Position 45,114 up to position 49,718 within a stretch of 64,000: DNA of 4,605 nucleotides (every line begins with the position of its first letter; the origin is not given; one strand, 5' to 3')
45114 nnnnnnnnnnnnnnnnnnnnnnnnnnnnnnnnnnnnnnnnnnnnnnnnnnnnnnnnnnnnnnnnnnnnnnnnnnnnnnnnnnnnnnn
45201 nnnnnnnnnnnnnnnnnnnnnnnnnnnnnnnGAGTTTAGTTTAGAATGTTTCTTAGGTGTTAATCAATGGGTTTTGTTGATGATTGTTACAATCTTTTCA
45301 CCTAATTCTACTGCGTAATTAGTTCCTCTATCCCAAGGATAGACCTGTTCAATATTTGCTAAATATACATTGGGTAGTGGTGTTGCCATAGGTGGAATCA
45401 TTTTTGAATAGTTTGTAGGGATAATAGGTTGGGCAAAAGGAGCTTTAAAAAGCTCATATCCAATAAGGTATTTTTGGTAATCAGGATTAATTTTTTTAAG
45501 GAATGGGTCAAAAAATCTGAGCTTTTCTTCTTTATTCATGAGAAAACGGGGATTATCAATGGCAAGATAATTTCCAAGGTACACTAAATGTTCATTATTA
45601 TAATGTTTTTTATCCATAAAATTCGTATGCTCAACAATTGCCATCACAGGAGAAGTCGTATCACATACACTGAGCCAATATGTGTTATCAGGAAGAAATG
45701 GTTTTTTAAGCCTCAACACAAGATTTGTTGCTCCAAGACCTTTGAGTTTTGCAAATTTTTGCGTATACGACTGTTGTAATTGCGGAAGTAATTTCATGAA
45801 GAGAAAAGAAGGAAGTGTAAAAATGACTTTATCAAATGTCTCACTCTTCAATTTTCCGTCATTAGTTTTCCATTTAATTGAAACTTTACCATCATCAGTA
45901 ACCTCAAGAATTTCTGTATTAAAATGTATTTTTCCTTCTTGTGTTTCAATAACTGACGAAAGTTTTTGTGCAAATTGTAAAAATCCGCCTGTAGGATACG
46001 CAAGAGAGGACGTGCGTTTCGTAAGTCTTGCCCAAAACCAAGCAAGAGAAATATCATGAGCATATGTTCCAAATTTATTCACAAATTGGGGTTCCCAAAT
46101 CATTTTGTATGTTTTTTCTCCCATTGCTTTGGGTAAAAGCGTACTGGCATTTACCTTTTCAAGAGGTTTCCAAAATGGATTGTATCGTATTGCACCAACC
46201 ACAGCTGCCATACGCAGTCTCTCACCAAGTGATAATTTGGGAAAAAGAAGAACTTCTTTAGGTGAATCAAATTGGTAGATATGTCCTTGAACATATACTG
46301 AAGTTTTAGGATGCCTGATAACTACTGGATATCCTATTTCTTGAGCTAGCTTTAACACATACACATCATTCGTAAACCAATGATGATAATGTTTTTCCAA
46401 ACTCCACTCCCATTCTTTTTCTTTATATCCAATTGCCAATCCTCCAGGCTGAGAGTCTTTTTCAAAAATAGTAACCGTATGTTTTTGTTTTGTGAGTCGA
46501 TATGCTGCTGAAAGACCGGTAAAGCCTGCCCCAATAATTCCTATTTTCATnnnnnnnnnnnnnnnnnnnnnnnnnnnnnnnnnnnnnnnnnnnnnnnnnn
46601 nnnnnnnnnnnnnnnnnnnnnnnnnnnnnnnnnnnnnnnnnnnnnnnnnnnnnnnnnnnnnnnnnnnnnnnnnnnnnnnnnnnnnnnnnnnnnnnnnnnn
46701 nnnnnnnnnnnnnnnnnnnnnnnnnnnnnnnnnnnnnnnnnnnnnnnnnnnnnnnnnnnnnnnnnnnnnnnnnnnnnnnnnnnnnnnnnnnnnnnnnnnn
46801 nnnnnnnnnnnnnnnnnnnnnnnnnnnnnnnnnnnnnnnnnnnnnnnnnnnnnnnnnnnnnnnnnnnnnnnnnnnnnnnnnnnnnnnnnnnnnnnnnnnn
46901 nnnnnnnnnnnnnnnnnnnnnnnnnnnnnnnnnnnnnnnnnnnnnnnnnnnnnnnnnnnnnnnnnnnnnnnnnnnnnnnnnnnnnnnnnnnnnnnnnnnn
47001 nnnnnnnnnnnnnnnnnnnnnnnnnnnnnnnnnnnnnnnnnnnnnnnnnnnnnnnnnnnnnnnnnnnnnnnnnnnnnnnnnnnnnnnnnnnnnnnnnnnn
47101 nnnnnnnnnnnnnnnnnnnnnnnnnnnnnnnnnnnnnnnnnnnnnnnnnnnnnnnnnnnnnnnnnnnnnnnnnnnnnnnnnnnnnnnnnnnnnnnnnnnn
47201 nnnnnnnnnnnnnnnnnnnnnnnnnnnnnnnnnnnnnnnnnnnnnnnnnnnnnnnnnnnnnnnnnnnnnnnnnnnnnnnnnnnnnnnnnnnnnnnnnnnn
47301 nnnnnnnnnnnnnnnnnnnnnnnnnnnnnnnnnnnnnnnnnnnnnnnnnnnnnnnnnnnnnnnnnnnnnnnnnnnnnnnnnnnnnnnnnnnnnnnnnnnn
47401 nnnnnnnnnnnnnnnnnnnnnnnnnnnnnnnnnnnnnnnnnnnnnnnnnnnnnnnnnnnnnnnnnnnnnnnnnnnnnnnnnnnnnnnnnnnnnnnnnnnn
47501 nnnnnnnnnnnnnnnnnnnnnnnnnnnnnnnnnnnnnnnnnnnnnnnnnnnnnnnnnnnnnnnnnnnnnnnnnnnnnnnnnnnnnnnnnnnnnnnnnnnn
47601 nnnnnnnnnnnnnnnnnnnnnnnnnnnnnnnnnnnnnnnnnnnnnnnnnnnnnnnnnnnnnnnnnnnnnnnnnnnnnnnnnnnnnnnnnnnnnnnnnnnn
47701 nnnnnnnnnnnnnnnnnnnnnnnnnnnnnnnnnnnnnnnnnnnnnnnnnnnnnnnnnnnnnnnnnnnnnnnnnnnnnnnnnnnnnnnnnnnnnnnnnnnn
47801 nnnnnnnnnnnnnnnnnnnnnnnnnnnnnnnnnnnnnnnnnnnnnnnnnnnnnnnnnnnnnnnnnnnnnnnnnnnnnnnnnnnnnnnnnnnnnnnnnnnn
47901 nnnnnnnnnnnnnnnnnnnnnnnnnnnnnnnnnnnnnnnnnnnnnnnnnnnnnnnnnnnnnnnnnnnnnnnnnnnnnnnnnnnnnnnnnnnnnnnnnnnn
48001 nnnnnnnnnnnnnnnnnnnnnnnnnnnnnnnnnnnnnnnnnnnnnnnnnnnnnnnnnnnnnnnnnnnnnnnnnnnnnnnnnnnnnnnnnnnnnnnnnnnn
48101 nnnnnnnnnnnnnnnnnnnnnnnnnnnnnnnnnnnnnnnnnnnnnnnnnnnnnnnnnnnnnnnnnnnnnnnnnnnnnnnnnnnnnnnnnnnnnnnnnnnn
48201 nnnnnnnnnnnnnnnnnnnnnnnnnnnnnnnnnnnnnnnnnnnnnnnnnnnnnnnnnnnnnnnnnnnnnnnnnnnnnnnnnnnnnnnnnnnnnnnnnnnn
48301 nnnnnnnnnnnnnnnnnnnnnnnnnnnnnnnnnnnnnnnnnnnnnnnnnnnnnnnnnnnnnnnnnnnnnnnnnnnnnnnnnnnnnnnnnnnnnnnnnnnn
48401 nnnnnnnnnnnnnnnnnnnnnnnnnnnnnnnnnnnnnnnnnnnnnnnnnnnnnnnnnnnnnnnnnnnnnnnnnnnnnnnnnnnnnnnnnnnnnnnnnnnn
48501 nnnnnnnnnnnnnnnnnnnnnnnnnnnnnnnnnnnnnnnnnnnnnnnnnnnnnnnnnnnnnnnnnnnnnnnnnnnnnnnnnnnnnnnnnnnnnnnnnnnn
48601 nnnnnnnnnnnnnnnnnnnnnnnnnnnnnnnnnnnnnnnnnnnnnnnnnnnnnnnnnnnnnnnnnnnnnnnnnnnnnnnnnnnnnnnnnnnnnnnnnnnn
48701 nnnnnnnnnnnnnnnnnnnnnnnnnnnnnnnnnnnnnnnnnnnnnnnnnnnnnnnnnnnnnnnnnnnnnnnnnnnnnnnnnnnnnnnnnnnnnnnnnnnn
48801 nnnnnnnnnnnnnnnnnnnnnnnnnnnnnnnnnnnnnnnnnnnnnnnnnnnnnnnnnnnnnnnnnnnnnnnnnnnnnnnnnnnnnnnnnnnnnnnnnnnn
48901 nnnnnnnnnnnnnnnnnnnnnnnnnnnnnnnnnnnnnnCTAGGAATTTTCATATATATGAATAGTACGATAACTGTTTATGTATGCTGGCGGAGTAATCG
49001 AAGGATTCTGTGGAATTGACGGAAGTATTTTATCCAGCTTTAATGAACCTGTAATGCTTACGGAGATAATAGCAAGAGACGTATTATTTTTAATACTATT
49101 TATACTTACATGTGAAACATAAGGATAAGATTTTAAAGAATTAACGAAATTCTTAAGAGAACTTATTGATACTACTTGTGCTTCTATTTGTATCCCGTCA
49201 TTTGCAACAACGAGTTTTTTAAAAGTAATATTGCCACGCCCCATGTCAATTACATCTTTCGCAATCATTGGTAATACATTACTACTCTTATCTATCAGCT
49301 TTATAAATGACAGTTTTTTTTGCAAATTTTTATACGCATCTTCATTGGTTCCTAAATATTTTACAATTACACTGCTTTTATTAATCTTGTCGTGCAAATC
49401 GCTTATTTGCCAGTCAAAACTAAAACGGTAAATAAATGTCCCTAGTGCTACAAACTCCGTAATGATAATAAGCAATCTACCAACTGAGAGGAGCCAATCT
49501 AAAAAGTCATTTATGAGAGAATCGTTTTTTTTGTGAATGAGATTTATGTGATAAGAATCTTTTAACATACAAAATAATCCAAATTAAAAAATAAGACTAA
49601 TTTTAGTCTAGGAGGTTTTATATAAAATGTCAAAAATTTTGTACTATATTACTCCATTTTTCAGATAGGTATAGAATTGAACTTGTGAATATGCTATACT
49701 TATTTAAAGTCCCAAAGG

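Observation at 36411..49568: Pilus-linked envelope glycosylation locus: pilN/pilO, a Pro/Thr-rich surface protein, FAD oxidoreductase, three GT-C glycosyltransferase-like proteins, an epimerase, HAD and LCP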

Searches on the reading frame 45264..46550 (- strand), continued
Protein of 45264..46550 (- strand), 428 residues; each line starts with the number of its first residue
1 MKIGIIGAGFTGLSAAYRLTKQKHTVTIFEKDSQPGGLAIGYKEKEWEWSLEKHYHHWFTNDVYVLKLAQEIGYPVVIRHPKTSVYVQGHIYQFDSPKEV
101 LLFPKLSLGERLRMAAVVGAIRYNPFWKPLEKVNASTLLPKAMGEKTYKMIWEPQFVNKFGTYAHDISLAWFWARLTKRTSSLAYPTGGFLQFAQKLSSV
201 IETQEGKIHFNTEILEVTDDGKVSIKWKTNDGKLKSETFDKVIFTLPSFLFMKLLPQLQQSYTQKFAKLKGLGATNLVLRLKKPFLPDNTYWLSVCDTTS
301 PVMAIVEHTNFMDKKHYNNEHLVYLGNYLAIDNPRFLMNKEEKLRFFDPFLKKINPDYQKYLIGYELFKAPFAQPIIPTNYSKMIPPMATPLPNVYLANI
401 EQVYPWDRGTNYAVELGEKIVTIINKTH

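Call 34: fold_search(model_id=the predicted structure, library=pdb)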
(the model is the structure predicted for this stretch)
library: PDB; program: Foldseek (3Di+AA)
matches with E <= 10: 1963; with E <= 0.001: 999
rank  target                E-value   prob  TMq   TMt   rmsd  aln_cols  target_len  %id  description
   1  2ive_A                2.6e-22  1.00  0.71  0.68   6.3       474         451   14  Structure of protoporphyrinogen oxidase from Myxococcus xanthus (released 2006-10-17)
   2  3ka7                  3.3e-22  1.00  0.72  0.73   4.8       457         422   19  Crystal Structure of an oxidoreductase from Methanosarcina mazei. Northeast Structural Genomics Consortium target id MaR (released 2009-11-17)
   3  2ive_B                4.2e-22  1.00  0.69  0.66   6.0       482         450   15  Structure of protoporphyrinogen oxidase from Myxococcus xanthus (released 2006-10-17)
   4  2ivd_B                5.9e-22  1.00  0.71  0.68   5.8       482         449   14  Structure of protoporphyrinogen oxidase from Myxococcus xanthus with acifluorfen (released 2006-10-17)
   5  7eme_B                2.0e-21  1.00  0.64  0.66   6.5       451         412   14  Putative Leptospira interrogans recombinant L-amino acid oxidase (released 2021-08-18)
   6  2ivd_A                2.7e-21  1.00  0.69  0.66   6.5       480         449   13  Structure of protoporphyrinogen oxidase from Myxococcus xanthus with acifluorfen (released 2006-10-17)
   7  2bxr_A                3.6e-21  1.00  0.68  0.66   5.7       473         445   18  Human Monoamine Oxidase A in complex with Clorgyline, Crystal Form A (released 2005-08-09)
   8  2z5x                  4.6e-21  1.00  0.68  0.59   5.7       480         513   19  Crystal Structure of Human Monoamine Oxidase A with Harmine (released 2008-04-01)
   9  5mog_A                4.8e-21  1.00  0.79  0.73   4.5       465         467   18  Oryza sativa phytoene desaturase inhibited by norflurazon (released 2017-07-12)
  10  1o5w_B                5.8e-21  1.00  0.69  0.60   5.7       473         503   19  The structure basis of specific recognitions for substrates and inhibitors of rat monoamine oxidase A (released 2004-04-20)
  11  5mog_E                6.5e-21  1.00  0.79  0.73   4.5       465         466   18  Oryza sativa phytoene desaturase inhibited by norflurazon (released 2017-07-12)
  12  2z5y                  7.3e-21  1.00  0.68  0.59   5.7       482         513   19  Crystal Structure of Human Monoamine Oxidase A (G110A) with Harmine (released 2008-04-01)
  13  7eme_A                9.8e-21  1.00  0.65  0.67   6.1       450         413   14  Putative Leptospira interrogans recombinant L-amino acid oxidase (released 2021-08-18)
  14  1o5w_D                1.1e-20  1.00  0.69  0.60   5.5       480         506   18  The structure basis of specific recognitions for substrates and inhibitors of rat monoamine oxidase A (released 2004-04-20)
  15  1o5w_A                1.4e-20  1.00  0.69  0.59   5.7       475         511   19  The structure basis of specific recognitions for substrates and inhibitors of rat monoamine oxidase A (released 2004-04-20)
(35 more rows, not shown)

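Call 50: search_protein_families(library=pfam, proteins=[L035:708-1805:-, L008:582-1274:-, L035:1866-2300:+, L033:2669-3388:-, L059:3797-5050:-, L028:381-3203:-, L033:3394-4488:-, L012:3227-3880:-, L012:4051-4638:+, L006:4-1618:-], max_evalue=0.001)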
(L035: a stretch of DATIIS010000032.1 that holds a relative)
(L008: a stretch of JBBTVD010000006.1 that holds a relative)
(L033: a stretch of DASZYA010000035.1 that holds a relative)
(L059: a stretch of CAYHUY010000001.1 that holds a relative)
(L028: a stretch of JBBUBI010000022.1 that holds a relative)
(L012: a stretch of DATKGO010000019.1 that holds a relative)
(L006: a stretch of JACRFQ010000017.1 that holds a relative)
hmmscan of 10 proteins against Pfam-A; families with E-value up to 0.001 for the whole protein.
L035:708-1805:- (366 aa): 1 family
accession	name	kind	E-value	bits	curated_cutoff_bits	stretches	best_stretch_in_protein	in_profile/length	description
PF00704.34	Glyco_hydro_18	-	2.7e-18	67.1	29.6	1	96-363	43-314/317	Glycosyl hydrolases family 18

L008:582-1274:- (231 aa): 1 family
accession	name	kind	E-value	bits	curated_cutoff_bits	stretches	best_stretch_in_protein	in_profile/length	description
PF02585.22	PIG-L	-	2e-35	122.6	28.2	1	16-137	3-125/129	GlcNAc-PI de-N-acetylase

L035:1866-2300:+ (145 aa): 2 families
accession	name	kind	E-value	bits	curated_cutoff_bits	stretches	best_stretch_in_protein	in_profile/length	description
PF04140.19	ICMT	-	2.2e-06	28.5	24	1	37-124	4-94/95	Isoprenylcysteine carboxyl methyltransferase (ICMT) family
PF04191.18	PEMT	-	0.00057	20.7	25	0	41-125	13-100/105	Phospholipid methyltransferase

L033:2669-3388:- (240 aa): 1 family
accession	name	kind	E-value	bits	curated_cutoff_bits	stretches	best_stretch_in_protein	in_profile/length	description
PF00551.24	Formyl_trans_N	-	3.2e-09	37.2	26.1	1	8-193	3-174/181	Formyl transferase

L059:3797-5050:- (418 aa): 2 families
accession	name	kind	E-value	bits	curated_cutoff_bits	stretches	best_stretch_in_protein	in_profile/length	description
PF02769.27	AIRS_C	-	3.7e-10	40.6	23.1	1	297-409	60-153/156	AIR synthase related protein, C-terminal domain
PF00586.29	AIRS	-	4e-05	24.5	24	1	59-151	18-97/112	AIR synthase related protein, N-terminal domain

L028:381-3203:- (941 aa): 4 families
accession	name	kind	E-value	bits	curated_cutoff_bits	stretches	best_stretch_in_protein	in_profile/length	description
PF02769.27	AIRS_C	-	9.4e-46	156.2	23.1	2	398-551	2-155/156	AIR synthase related protein, C-terminal domain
PF00586.29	AIRS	-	1.8e-15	57.8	24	1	261-386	2-112/112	AIR synthase related protein, N-terminal domain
PF18072.6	FGAR-AT_linker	-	6.8e-14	52.5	26.6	1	179-223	6-50/50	Formylglycinamide ribonucleotide amidotransferase linker domain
PF02700.19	PurS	-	2.3e-06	28.1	22.2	0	14-64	14-69/77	Phosphoribosylformylglycinamidine (FGAM) synthase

L033:3394-4488:- (365 aa): 2 families
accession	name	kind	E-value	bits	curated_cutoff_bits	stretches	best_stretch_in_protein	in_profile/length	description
PF02769.27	AIRS_C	-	3.7e-10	40.6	23.1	1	186-349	1-153/156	AIR synthase related protein, C-terminal domain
PF00586.29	AIRS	-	8.8e-09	36.2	24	1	83-173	30-112/112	AIR synthase related protein, N-terminal domain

L012:3227-3880:- (218 aa): 2 families
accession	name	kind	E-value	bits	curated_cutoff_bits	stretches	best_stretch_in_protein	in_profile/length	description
PF13263.12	PHP_C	-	6.2e-09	35.7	21.3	1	143-193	5-56/56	PHP-associated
PF02811.25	PHP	-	2.6e-06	28.3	26.4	1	7-68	1-66/164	PHP domain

L012:4051-4638:+ (196 aa): 1 family
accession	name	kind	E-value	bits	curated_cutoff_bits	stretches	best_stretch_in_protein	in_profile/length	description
PF01066.26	CDP-OH_P_transf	-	1.9e-16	61.2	22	1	25-173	4-138/152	CDP-alcohol phosphatidyltransferase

L006:4-1618:- (538 aa): 1 family
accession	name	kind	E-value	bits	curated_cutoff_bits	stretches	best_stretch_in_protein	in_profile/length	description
PF00118.29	Cpn60_TCP1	-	4.8e-71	240.4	34.3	1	22-524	1-488/490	TCP-1/cpn60 chaperonin family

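Call 71: find_encoding_contigs(protein=P0001, flank=10000, max_places=3)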
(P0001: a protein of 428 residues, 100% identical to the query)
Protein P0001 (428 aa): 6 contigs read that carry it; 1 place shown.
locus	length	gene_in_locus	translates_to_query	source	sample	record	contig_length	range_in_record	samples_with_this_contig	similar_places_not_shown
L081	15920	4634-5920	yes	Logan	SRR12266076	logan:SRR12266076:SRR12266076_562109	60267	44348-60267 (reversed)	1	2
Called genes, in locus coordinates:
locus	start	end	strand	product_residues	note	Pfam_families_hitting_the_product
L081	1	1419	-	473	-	?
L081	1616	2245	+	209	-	-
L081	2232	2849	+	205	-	PF04350:PilO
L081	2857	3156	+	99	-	-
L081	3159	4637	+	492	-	PF00041:fn3 (faint), PF16656:Pur_ac_phosph_N, PF19077:Big_13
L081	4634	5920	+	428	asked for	PF01266:DAO, PF01593:Amino_oxidase, PF13450:NAD_binding_8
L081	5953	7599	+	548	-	PF13231:PMT_2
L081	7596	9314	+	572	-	PF02366:PMT, PF13231:PMT_2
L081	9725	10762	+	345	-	PF01073:3Beta_HSD, PF01370:Epimerase, PF02719:Polysacc_synt_2, PF04321:RmlD_sub_bind, PF05368:NmrA, PF13460:NAD_binding_10, PF16363:GDP_Man_Dehyd, PF07993:NAD_binding_4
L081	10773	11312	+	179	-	-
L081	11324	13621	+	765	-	PF10060:DUF2298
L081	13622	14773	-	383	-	PF03816:LytR_cpsA_psr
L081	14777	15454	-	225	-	PF00121:TIM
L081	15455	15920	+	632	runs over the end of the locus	PF00580:UvrD-helicase, PF13245:AAA_19, PF13604:AAA_30 (faint), PF01443:Viral_helicase1 (faint), PF13361:UvrD_C, PF13538:UvrD_C_2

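Call 80: search_solved_structures(query=A7, max_evalue=1)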
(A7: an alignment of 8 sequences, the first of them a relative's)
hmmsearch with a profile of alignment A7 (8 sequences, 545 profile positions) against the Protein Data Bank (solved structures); distinct sequences matched with E-value up to 1: 0.

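Call 87: search_protein_families(library=pfam, proteins=[L009:3722-4876:+, L027:5047-6651:+, L002:310-1020:+, L038:2248-3561:+, L038:3574-4086:+, L038:4244-7540:+, L038:7545-8471:+, L038:8511-9077:+, L038:9127-9972:+], max_evalue=0.01)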
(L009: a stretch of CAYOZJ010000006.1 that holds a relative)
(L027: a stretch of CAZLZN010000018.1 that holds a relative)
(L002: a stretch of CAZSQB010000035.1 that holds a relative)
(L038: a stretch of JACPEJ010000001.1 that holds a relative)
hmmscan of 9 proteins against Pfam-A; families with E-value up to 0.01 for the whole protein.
L009:3722-4876:+ (385 aa): 0 families

L027:5047-6651:+ (535 aa): 1 family
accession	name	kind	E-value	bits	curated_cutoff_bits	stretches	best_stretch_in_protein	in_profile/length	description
PF09852.15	DUF2079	-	5.7e-41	141.5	28.2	1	54-495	10-423/459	Predicted membrane protein (DUF2079)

L002:310-1020:+ (237 aa): 9 families
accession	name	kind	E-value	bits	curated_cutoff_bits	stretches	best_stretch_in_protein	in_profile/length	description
PF01695.23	IstB_IS21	-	1.8e-45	155.7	24.1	1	7-232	25-233/238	IstB-like ATP binding protein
PF20720.3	nSTAND3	-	1.3e-05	25.4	27.2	1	69-113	12-54/155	Novel STAND NTPase 3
PF13173.12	AAA_14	-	5.1e-05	23.7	27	1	74-160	2-86/129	AAA domain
PF00004.35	AAA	-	9.5e-05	23.3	21.2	1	77-179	1-98/131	ATPase family associated with various cellular activities (AAA)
PF00308.24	Bac_DnaA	-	0.00024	21.8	23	1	75-156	35-117/162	Bacterial DnaA ATPAse domain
PF12775.13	AAA_7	-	0.00046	20.2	25.8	1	66-115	25-74/181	P-loop containing dynein motor region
PF04851.21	ResIII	-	0.0013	19.2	22.5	1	60-143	10-84/164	Type III restriction enzyme, res subunit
PF00270.35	DEAD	-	0.0046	17.1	26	0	70-99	10-39/167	DEAD/DEAH box helicase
PF02562.22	PhoH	-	0.0097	15.9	27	0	68-100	13-45/205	PhoH-like protein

L038:2248-3561:+ (438 aa): 0 families

L038:3574-4086:+ (171 aa): 1 family
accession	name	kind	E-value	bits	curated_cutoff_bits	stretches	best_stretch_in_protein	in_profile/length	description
PF09534.15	Trp_oprn_chp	-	0.0027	18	29.6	0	119-170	95-137/180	Tryptophan-associated transmembrane protein (Trp_oprn_chp)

L038:4244-7540:+ (1099 aa): 3 families
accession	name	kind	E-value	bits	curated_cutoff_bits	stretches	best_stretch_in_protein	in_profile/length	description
PF00082.27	Peptidase_S8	-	5.8e-64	216.6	21.8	1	228-472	2-288/288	Subtilase family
PF13517.12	FG-GAP_3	-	6.2e-14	52.8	26.9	1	762-824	1-61/61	FG-GAP-like repeat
PF01839.29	FG-GAP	-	3.9e-09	36.6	22.1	0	760-777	7-24/37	FG-GAP repeat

L038:7545-8471:+ (309 aa): 1 family
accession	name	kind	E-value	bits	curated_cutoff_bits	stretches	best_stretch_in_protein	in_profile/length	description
PF00404.24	Dockerin_1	-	0.00095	19.8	22.9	1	251-296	2-50/57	Dockerin type I domain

L038:8511-9077:+ (189 aa): 3 families
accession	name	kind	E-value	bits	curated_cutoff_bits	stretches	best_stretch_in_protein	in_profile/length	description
PF00963.24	Cohesin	-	1.7e-08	35.2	24.1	1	69-179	11-130/139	Cohesin domain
PF06280.18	fn3_5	-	0.0031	18.7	27.6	1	41-85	41-83/112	Fn3-like domain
PF06030.18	WxLIP_PGBD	-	0.0037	17.7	27.3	1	47-90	68-112/121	WxL Interacting Protein, peptidoglycan binding domain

L038:9127-9972:+ (282 aa): 1 family
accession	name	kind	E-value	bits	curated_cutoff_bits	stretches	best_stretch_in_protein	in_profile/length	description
PF00963.24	Cohesin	-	1e-12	48.8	24.1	1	48-164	7-129/139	Cohesin domain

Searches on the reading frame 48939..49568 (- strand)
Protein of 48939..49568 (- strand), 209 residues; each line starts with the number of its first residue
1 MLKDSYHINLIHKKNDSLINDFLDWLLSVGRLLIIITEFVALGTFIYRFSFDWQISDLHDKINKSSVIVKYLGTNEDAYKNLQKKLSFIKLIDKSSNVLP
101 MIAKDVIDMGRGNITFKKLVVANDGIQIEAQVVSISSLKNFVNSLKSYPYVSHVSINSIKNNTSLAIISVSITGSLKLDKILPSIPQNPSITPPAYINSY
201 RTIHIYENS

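Call 3: search_protein_families(library=pfam, proteins=[window:48939-49568:-], max_evalue=0.01)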
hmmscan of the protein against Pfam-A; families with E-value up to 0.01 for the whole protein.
window:48939-49568:- (209 aa): 0 families

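Call 4: search_protein_families(library=ncbifam, proteins=[window:48939-49568:-], max_evalue=0.01)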
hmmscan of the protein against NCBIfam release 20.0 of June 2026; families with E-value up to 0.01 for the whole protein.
window:48939-49568:- (209 aa): 0 families

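Call 31: search_protein_families(library=pfam, alignment_id=A2, max_evalue=1)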
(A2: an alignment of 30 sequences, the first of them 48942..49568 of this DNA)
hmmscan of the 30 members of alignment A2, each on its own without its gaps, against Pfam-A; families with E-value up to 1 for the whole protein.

A. member 1, window:48942-49568:- (209 aa): 1 family
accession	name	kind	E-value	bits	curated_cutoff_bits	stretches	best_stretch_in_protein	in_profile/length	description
PF05137.18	PilN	-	0.074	13.5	22.8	1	114-163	14-63/78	Fimbrial assembly protein (PilN)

B. families by the number of members that match (of 30 scanned): 45 families (the first 25 are shown)
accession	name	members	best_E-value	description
PF05137.18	PilN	25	1.1e-09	Fimbrial assembly protein (PilN)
PF22894.2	DUF7023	2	0.061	Domain of unknown function (DUF7023)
PF11128.13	Nucleocap_ssRNA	1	0.0008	Plant viral coat protein nucleocapsid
PF18634.6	RXLR_WY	1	0.0014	RXLR phytopathogen effector protein WY-domain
PF13093.11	FTA4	1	0.0024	Kinetochore complex Fta4 of Sim4 subunit, or CENP-50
PF07515.17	TraI_2_C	1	0.012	Putative conjugal transfer nickase/helicase TraI C-term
PF17007.11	HTH_micro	1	0.012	HTH-like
PF23002.2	PIN-like_DDX60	1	0.019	ATP-dependent RNA helicase DDX60, PIN-like domain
PF24435.1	RRM_NFXL1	1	0.02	NFXL1 RRM-like domain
PF16830.10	NBD94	1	0.024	Nucleotide-Binding Domain 94 of RH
PF07242.16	DUF1430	1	0.026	Protein of unknown function (DUF1430)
PF19380.4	DUF5955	1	0.028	Family of unknown function (DUF5955)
PF20927.3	Htt_C-HEAT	1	0.029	Huntingtin, C-terminal HEAT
PF04636.18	PA26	1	0.03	PA26 p53-induced protein (sestrin)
PF14876.11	RSF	1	0.032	Respiratory growth transcriptional regulator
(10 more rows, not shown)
